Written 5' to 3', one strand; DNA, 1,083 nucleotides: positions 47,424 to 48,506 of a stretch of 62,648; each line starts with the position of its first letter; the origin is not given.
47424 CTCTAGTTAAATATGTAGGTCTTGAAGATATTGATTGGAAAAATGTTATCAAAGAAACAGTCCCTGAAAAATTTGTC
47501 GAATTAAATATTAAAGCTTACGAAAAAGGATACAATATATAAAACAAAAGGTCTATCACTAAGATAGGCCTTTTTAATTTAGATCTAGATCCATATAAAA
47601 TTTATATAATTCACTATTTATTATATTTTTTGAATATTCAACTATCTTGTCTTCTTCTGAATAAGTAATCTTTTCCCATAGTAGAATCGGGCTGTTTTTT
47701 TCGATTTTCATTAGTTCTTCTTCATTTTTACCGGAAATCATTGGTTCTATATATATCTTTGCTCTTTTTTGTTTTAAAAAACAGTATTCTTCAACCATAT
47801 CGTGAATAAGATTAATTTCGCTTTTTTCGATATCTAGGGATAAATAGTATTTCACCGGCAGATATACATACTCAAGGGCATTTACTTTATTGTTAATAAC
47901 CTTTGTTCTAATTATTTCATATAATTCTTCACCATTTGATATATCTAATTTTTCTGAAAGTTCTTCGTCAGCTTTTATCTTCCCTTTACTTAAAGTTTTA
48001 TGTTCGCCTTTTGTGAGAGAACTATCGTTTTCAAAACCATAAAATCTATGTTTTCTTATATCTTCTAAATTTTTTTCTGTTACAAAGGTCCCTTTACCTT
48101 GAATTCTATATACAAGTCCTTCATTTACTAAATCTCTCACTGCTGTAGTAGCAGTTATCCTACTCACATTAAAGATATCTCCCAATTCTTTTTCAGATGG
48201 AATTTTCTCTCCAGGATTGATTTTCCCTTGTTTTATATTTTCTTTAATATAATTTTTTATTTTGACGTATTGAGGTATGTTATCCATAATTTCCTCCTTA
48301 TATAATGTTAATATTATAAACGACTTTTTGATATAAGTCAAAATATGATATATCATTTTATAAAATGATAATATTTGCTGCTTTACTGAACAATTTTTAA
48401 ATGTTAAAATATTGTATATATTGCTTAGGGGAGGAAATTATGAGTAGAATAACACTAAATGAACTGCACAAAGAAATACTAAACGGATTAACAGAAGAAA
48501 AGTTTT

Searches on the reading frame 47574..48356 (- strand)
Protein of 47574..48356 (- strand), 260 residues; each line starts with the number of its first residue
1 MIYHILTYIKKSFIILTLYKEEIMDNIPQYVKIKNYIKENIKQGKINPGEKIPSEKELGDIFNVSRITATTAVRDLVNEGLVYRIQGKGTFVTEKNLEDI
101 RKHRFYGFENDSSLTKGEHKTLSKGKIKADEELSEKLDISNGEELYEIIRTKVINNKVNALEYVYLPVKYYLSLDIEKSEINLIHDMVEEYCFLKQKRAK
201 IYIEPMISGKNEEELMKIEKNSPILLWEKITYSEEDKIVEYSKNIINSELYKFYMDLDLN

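Call 5: search_protein_families(library=pfam, proteins=[window:47574-48356:-], max_evalue=0.001)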
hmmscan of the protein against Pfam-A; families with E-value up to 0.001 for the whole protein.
window:47574-48356:- (260 aa): 2 families
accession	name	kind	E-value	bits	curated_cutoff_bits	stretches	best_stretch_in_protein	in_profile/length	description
PF07702.18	UTRA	-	4.7e-22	78.7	23.8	1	119-251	8-140/141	UTRA domain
PF00392.27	GntR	-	3.6e-19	68.6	27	1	30-92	2-64/64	Bacterial regulatory proteins, gntR family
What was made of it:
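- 47574..48356 (-): Divergent GntR/HutC-family regulator. It is a lineage-specific neighbour, not part of the conserved set. Pfam GntR + UTRA (call 5).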

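Call 18: search_protein_families(library=ncbifam, proteins=[window:47574-48356:-], max_evalue=0.001)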
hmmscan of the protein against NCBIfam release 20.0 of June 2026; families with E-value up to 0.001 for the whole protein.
window:47574-48356:- (260 aa): 26 families (the best 25 are shown)
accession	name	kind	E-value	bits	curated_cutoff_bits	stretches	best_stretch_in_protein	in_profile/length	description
NF007292.0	PRK09764.1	equivalog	2.1e-31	108.9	281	1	24-254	1-231/240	GntR family transcriptional regulator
NF008491.0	PRK11402.1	subfamily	1.1e-30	107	269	1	27-248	10-231/243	GntR family transcriptional regulator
TIGR02018.2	his_ut_repres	equivalog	1.5e-25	89.9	220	1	30-253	1-222/226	histidine utilization transcriptional repressor HutC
TIGR02325.1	C_P_lyase_phnF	equivalog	4.1e-25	88.7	156.8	1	29-256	9-237/238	phosphonate metabolism transcriptional regulator PhnF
NF041547.1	GntR_LSA1692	equivalog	2.9e-24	86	275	1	29-254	2-227/233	GntR family transcriptional regulator, LSA1692 subfamily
TIGR03337.1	phnR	equivalog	6.3e-23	81.7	296.75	1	28-239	1-212/231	phosphonate utilization transcriptional regulator PhnR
NF047563.1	modulin_PmtR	equivalog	2e-18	66.6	200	1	25-122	9-106/125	PSM export ABC transporter transcriptional regulator PmtR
NF011575.0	PRK14999.1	equivalog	6e-18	65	424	1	26-252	10-234/241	histidine utilization repressor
TIGR02404.1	trehalos_R_Bsub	equivalog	4.8e-17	62.4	211.95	1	30-244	2-218/233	trehalose operon repressor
NF052282.1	PLP_TF_PdxR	equivalog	6.6e-17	61.7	320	1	29-111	2-77/448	MocR-like pyridoxine biosynthesis transcription factor PdxR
NF052441.1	TransRegRv0792c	equivalog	1.5e-16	60.4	400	1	27-257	15-246/260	Rv0792c family HTH-type transcriptional regulator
NF007486.0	PRK10079.1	equivalog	1.5e-14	54.4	363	1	29-256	13-240/241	phosphonate metabolism transcriptional regulator PhnF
NF007001.0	PRK09464.1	equivalog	4.4e-11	42.9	330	1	33-96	15-78/254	pyruvate dehydrogenase complex transcriptional repressor PdhR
NF052290.2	MocR_like_YczR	exception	5.9e-11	41.7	487.4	1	26-102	17-93/458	MocR-like transcription factor YczR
NF052286.1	ecto_TF_EhuR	exception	3e-10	39.2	480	1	27-99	10-82/458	MocR-like ectoine utilization transcription factor EhuR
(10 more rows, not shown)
